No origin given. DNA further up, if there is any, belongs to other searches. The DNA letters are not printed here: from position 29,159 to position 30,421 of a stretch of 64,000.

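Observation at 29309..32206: OCD/mu-crystallin-family enzyme plus nucleotidyltransferase-PLP fusion: candidate pathway for an unusual activated head group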

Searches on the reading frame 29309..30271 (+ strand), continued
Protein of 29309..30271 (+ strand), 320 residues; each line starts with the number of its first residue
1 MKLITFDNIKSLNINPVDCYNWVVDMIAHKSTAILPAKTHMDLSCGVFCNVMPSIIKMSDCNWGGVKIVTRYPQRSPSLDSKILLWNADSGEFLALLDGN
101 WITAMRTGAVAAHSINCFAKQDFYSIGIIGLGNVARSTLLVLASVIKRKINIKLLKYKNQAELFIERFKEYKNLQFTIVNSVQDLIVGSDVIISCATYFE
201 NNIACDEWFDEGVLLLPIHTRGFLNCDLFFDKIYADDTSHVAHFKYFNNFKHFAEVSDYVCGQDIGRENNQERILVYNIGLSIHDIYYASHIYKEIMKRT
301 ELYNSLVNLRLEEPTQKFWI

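Call 40: find_related_loci(query=A2, collection=metagenome_contigs, flank=6000)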
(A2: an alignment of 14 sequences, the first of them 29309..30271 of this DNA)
Query A2 (320 aa) in metagenome_contigs; peptide patterns used: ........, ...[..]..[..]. (x = any residue, [..] = any of these).
537 stretches matched a pattern; 176 encode a relative of the query (tblastn E <= 1e-3); the best 80 are kept; 80 distinct loci.
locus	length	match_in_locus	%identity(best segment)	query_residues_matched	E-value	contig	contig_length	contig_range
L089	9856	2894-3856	64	1-320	1e-147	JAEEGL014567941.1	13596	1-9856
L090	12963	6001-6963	64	1-320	1e-146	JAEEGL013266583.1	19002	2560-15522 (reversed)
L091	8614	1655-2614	66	1-320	1e-146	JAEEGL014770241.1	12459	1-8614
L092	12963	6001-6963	65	1-320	1e-145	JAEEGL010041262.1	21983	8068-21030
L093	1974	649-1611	65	1-320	1e-155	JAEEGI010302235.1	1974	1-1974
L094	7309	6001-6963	63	1-320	2e-144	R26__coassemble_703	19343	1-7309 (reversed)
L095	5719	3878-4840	62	1-320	5e-145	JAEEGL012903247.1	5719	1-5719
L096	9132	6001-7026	60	1-320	8e-144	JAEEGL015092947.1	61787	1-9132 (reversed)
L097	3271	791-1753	61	1-320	3e-147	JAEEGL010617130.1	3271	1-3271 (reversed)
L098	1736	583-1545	64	1-320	2e-153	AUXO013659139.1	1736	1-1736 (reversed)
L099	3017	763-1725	63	1-320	4e-147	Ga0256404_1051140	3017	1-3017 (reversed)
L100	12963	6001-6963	64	1-320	2e-140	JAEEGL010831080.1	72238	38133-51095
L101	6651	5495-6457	63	1-320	2e-140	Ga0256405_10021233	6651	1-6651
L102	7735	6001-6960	61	1-320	2e-139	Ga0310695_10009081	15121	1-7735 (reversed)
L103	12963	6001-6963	62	1-320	1e-139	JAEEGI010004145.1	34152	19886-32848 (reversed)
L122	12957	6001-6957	57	1-320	1e-119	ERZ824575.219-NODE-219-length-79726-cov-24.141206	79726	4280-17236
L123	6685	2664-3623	56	1-320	1e-117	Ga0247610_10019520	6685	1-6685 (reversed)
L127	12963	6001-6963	54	1-320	4e-112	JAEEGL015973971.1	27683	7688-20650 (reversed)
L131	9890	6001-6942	51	1-320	4e-110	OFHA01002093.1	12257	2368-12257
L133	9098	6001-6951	55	1-320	5e-109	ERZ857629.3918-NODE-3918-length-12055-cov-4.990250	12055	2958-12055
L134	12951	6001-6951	54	1-320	2e-105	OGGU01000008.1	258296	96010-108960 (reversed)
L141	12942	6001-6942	51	1-320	2e-102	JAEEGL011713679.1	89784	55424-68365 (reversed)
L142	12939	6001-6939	50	1-320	7e-101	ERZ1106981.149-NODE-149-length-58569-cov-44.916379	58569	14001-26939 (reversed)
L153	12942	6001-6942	46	1-320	8e-88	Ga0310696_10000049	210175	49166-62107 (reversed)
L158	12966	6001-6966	44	1-320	1e-84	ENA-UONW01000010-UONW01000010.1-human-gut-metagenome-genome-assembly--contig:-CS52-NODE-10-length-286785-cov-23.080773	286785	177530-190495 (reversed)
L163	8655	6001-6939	45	1-319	4e-83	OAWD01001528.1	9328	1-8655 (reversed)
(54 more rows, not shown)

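Call 43: search_protein_families(library=pfam, proteins=[L153:1688-2425:+, L153:2437-3750:+, L153:3690-4871:+, L153:4868-5995:+, L153:6914-8521:+, L158:4880-6004:+, L158:3786-4883:+, L158:2307-3755:+, L123:1200-2660:+, L131:4458-5948:+], max_evalue=0.001)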
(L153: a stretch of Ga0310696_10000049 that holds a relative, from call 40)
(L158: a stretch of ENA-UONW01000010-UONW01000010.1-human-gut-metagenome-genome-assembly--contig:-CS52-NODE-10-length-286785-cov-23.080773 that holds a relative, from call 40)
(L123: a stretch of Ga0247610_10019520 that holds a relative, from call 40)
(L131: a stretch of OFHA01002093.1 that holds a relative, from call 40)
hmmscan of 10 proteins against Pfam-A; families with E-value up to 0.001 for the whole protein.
L153:1688-2425:+ (245 aa): 3 families
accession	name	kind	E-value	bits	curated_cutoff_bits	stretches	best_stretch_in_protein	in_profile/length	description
PF12804.13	NTP_transf_3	-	4.3e-13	50.2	27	1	13-142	1-124/160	MobA-like NTP transferase domain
PF00483.29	NTP_transferase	-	2.5e-09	37.5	21.2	1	13-134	2-129/245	Nucleotidyl transferase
PF01128.25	IspD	-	6.8e-05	23.2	27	1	11-83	1-71/221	2-C-methyl-D-erythritol 4-phosphate cytidylyltransferase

L153:2437-3750:+ (437 aa): 2 families
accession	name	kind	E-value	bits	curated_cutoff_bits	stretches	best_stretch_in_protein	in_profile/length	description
PF13714.12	PEP_mutase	-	1e-54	186.1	31.5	1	149-407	1-240/240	Phosphoenolpyruvate phosphomutase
PF01467.32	CTP_transf_like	-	2.3e-10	41.2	21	1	12-105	7-101/133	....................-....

L153:3690-4871:+ (393 aa): 2 families
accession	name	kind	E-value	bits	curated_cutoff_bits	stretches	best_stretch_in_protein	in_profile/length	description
PF02775.26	TPP_enzyme_C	-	2.2e-19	70.2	21.9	1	232-363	9-151/151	Thiamine pyrophosphate enzyme, C-terminal TPP binding domain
PF02776.23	TPP_enzyme_N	-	2.2e-15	56.9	26.8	1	24-136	5-111/119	Thiamine pyrophosphate enzyme, N-terminal TPP binding domain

L153:4868-5995:+ (375 aa): 3 families
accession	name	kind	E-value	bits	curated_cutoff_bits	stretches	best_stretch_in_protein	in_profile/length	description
PF00266.25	Aminotran_5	-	3.8e-28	99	21.5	1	38-311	36-314/371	Aminotransferase class-V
PF01212.27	Beta_elim_lyase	-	3.6e-05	23.7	27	1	66-226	48-222/288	Beta-eliminating lyase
PF01053.26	Cys_Met_Meta_PP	-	6.6e-05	22.1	27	1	68-206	70-202/381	Cys/Met metabolism PLP-dependent enzyme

L153:6914-8521:+ (535 aa): 1 family
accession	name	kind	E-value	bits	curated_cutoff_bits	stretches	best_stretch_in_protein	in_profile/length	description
PF01554.23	MatE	-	2.6e-10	40.7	24.9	2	32-183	6-156/161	MatE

L158:4880-6004:+ (374 aa): 2 families
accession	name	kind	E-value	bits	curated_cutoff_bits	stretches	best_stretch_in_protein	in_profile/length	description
PF14397.11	ATPgrasp_ST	-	1e-44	153.3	31.4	1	101-368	8-274/278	Sugar-transfer associated ATP-grasp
PF14398.11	ATPgrasp_YheCD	-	0.00099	18.9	26.8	0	162-273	49-167/255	YheC/D like ATP-grasp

L158:3786-4883:+ (365 aa): 1 family
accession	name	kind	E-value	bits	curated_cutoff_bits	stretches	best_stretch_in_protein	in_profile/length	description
PF09587.15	PGA_cap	-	1.8e-52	178.8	27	1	2-243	1-254/255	Bacterial capsule synthesis protein PGA_cap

L158:2307-3755:+ (482 aa): 2 families
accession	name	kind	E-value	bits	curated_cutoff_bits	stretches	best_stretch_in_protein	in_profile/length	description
PF13440.11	Polysacc_synt_3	-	1.3e-91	307.3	23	1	30-322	1-293/293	Polysaccharide biosynthesis protein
PF01943.22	Polysacc_synt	-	8.9e-35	120.9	28.2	1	8-272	3-273/274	Polysaccharide biosynthesis protein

L123:1200-2660:+ (486 aa): 2 families
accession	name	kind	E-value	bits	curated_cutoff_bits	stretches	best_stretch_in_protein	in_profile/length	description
PF13520.12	AA_permease_2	-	1.5e-44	153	27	1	13-469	1-425/427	Amino acid permease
PF00324.27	AA_permease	-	6.5e-27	94.8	24.6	1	21-477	5-459/470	Amino acid permease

L131:4458-5948:+ (496 aa): 2 families
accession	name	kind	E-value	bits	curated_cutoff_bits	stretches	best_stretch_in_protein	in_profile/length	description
PF13714.12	PEP_mutase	-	4e-54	184.2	31.5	1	224-471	12-240/240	Phosphoenolpyruvate phosphomutase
PF01467.32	CTP_transf_like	-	5.5e-10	40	21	1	76-161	7-93/133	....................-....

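Call 61: search_protein_families(library=pfam, proteins=[L127:4112-5983:+, L127:7007-8023:+, L122:4811-5860:+, L122:7111-8901:+, L141:7012-8826:+, L163:4743-5981:+, L163:3662-4657:+, L123:3698-4846:+, L123:4846-6141:+, L131:3397-4656:+], max_evalue=0.001)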
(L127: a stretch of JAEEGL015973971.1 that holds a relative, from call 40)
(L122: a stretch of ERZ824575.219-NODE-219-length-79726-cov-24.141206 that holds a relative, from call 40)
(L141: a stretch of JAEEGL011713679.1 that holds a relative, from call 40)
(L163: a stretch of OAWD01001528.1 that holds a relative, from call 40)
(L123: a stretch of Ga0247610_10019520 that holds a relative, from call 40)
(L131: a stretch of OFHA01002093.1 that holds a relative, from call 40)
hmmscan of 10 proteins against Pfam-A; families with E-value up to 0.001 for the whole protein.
L127:4112-5983:+ (623 aa): 1 family
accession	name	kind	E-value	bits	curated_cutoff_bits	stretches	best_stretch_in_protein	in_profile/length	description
PF04991.19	LicD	-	4.2e-37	128.9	22.6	1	46-275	1-227/227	LicD family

L127:7007-8023:+ (338 aa): 1 family
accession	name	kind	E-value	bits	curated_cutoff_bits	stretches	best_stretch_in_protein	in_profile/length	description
PF00657.28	Lipase_GDSL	-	0.00019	22.1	23.6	1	118-329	1-207/208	GDSL-like Lipase/Acylhydrolase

L122:4811-5860:+ (349 aa): 1 family
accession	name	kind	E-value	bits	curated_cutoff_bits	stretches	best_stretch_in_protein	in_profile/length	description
PF00953.26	Glycos_transf_4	-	3.4e-40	138.1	27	1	78-234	2-158/160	Glycosyl transferase family 4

L122:7111-8901:+ (596 aa): 3 families
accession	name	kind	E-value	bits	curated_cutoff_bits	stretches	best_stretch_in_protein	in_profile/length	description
PF00884.28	Sulfatase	-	2.6e-28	99.7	25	2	290-478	124-300/301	Sulfatase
PF01663.27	Phosphodiest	-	1.1e-07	32.3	23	1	391-427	188-224/342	Type I phosphodiesterase / nucleotide pyrophosphatase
PF16347.10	SGSH_C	-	1.5e-07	32.1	29.3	1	439-572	11-145/154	N-sulphoglucosamine sulphohydrolase, C-terminal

L141:7012-8826:+ (604 aa): 7 families
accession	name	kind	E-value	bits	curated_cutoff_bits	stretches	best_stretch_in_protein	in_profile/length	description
PF00009.33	GTP_EFTU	-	1.5e-56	191.4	26.5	1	6-184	2-187/188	Elongation factor Tu GTP binding domain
PF06421.17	LepA_C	-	7.1e-53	177.7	29.7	1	492-598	1-107/107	GTP-binding protein LepA C-terminus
PF00679.30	EFG_C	-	6.8e-23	81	27.9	1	403-489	2-87/89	Elongation factor G C-terminus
PF03144.31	GTP_EFTU_D2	-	2.1e-10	41.3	30.3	1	208-279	1-73/73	Elongation factor Tu domain 2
PF22042.2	EF-G_D2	-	1.2e-05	25.7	27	1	193-279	1-82/84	Elongation factor G domain 2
PF14492.12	EFG_III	-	0.00042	20.8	27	0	297-369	4-73/75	Elongation Factor G, domain III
PF01926.29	MMR_HSR1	-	0.00045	20.8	21.9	0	17-134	9-112/113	50S ribosome-binding GTPase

L163:4743-5981:+ (412 aa): 7 families
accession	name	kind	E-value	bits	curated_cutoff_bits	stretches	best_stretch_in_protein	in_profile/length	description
PF13535.11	ATP-grasp_4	-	2.2e-11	44.1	27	1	139-280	2-154/160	ATP-grasp domain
PF02222.28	ATP-grasp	-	2.1e-10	41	27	1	113-277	3-162/179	ATP-grasp domain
PF01071.24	GARS_A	-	1.2e-07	32.3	27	1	104-200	1-103/194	Phosphoribosylglycinamide synthetase, ATP-grasp (A) domain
PF07478.18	Dala_Dala_lig_C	-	6.2e-07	29.6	24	1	118-208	7-102/204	D-ala D-ala ligase C-terminus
PF02786.22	CPSase_L_D2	-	9.3e-06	25.7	19.8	1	108-188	8-91/211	Carbamoyl-phosphate synthase L chain, ATP binding domain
PF02655.19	ATP-grasp_3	-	2.6e-05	24.8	23.2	1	104-280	2-159/160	ATP-grasp domain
PF18603.7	LAL_C2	-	0.00013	22.5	29.4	1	330-377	4-52/78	L-amino acid ligase C-terminal domain 2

L163:3662-4657:+ (331 aa): 2 families
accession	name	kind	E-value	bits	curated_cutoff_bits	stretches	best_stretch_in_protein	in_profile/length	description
PF02388.22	FemAB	-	7.9e-11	41.8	24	1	212-317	278-380/406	FemAB family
PF13480.13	Acetyltransf_6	-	8.3e-06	26.5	22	1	227-296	69-137/143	Acetyltransferase (GNAT) domain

L123:3698-4846:+ (382 aa): 3 families
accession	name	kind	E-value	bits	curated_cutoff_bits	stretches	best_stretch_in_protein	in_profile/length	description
PF00266.25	Aminotran_5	-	1.2e-33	117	21.5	1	35-309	36-316/371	Aminotransferase class-V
PF01212.27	Beta_elim_lyase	-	1e-07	32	27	1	62-223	47-222/288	Beta-eliminating lyase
PF01053.26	Cys_Met_Meta_PP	-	0.00031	19.9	27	1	59-200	64-199/381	Cys/Met metabolism PLP-dependent enzyme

L123:4846-6141:+ (431 aa): 2 families
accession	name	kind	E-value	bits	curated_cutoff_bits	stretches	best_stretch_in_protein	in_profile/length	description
PF13714.12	PEP_mutase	-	4e-58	197.3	31.5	1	149-406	2-240/240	Phosphoenolpyruvate phosphomutase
PF01467.32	CTP_transf_like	-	2.3e-10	41.2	21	1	13-120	9-113/133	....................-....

L131:3397-4656:+ (419 aa): 2 families
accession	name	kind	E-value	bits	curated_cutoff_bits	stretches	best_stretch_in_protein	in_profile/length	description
PF02776.23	TPP_enzyme_N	-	2.3e-15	56.8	26.8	1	48-159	7-111/119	Thiamine pyrophosphate enzyme, N-terminal TPP binding domain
PF02775.26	TPP_enzyme_C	-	6.7e-14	52.4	21.9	1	271-386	24-150/151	Thiamine pyrophosphate enzyme, C-terminal TPP binding domain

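Call 77: predict_structure(alignment_id=A2)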
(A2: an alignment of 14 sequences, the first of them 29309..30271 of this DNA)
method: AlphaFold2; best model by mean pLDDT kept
length: 320 residues; sequences in the alignment: 14
mean_pLDDT: 73.4   pTM: 0.77
mean pLDDT of the five models: 73.4, 71.7, 57.0, 54.8, 49.4
residues with pLDDT >= 90: 101; 70-90: 116; 50-70: 33; < 50: 70
segments of 3 or more residues with pLDDT < 50: 197-201, 220-280, 317-320
pLDDT, mean of each block of 10 residues (from residue 1): 90 90 80 68 67 82 87 71 91 90 83 82 89 87 94 90 93 96 91 67 70 69 29 27 36 35 34 44 80 93 90 55
secondary structure, 60 per line:
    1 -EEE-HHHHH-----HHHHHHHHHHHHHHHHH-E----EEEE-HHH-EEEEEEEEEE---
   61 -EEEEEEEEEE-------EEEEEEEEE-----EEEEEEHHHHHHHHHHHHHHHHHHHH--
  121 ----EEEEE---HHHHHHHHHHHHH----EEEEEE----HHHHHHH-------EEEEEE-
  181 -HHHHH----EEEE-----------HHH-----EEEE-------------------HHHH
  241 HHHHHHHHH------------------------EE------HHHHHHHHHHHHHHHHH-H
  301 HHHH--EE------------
elements in order: E2-4 H6-10 H16-32 E39-42 E48-57 E62-71 E79-87 E93-98 H99-118 E125-129 H133-145 E150-155 H160-166 E174-179 H182-186 E191-194 E214-217 H237-249 H282-298 H300-304

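Call 79: fold_search(model_id=the predicted structure, library=pdb)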
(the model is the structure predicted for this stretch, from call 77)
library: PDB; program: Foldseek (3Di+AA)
matches with E <= 10: 1353; with E <= 0.001: 94
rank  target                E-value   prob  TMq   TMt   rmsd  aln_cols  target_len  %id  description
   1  6t3e_B                4.5e-21  1.00  0.71  0.70   7.1       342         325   24  Structure of Thermococcus litoralis Delta(1)-pyrroline-2-carboxylate reductase in complex with NADH and L-proline (released 2020-05-13)
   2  6t3e_A                6.7e-20  1.00  0.70  0.70   7.1       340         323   24  Structure of Thermococcus litoralis Delta(1)-pyrroline-2-carboxylate reductase in complex with NADH and L-proline (released 2020-05-13)
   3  1omo_A                3.1e-18  1.00  0.70  0.70   7.3       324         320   20  alanine dehydrogenase dimer w/bound NAD (archaeal) (released 2004-07-06)
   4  4m54                  6.7e-18  1.00  0.66  0.68   7.1       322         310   18  The structure of the staphyloferrin B precursor biosynthetic enzyme SbnB bound to N-(1-amino-1-carboxyl-2-ethyl)-glutami (released 2014-07-09)
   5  4mp6                  9.6e-18  1.00  0.67  0.64   7.5       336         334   18  Staphyloferrin B precursor biosynthetic enzyme SbnB bound to citrate and NAD+ (released 2014-03-05)
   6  1vll_A                1.1e-17  1.00  0.70  0.70   7.2       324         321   20  Crystal structure of alanine dehydrogenase (AF1665) from Archaeoglobus fulgidus at 2.80 A resolution (released 2004-09-21)
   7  4mpd                  5.8e-17  1.00  0.65  0.66   7.6       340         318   19  Staphyloferrin B precursor biosynthetic enzyme SbnB bound a-ketoglutarate and NAD+ (released 2014-03-05)
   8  4bv9_A                1.1e-16  1.00  0.66  0.70   7.0       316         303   19  Crystal structure of the NADPH form of mouse Mu-crystallin. (released 2014-02-05)
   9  6rqa_A                1.5e-16  1.00  0.70  0.69   7.8       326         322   18  Crystal structure of the iminosuccinate reductase of Paracoccus denitrificans in complex with NAD+ (released 2019-08-14)
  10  4mp3                  1.9e-16  1.00  0.67  0.65   7.6       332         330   18  Staphyloferrin B precursor biosynthetic enzyme selenomethionine-labeled SbnB (released 2014-03-05)
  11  4bv8_A                2.3e-16  1.00  0.67  0.70   7.4       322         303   19  Crystal structure of the apo form of mouse Mu-crystallin. (released 2014-02-05)
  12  4bv9_B                3.1e-16  1.00  0.65  0.69   7.0       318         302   19  Crystal structure of the NADPH form of mouse Mu-crystallin. (released 2014-02-05)
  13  7rbp_A                3.3e-16  1.00  0.67  0.66   7.5       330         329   18  Medicago truncatula D-1-piperideine-2-carboxylic acid reductase (released 2022-07-06)
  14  2i99_B                3.5e-16  1.00  0.65  0.67   7.2       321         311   19  Crystal structure of human Mu_crystallin at 2.6 Angstrom (released 2007-02-27)
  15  2i99_A                4.2e-16  1.00  0.65  0.66   7.2       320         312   20  Crystal structure of human Mu_crystallin at 2.6 Angstrom (released 2007-02-27)
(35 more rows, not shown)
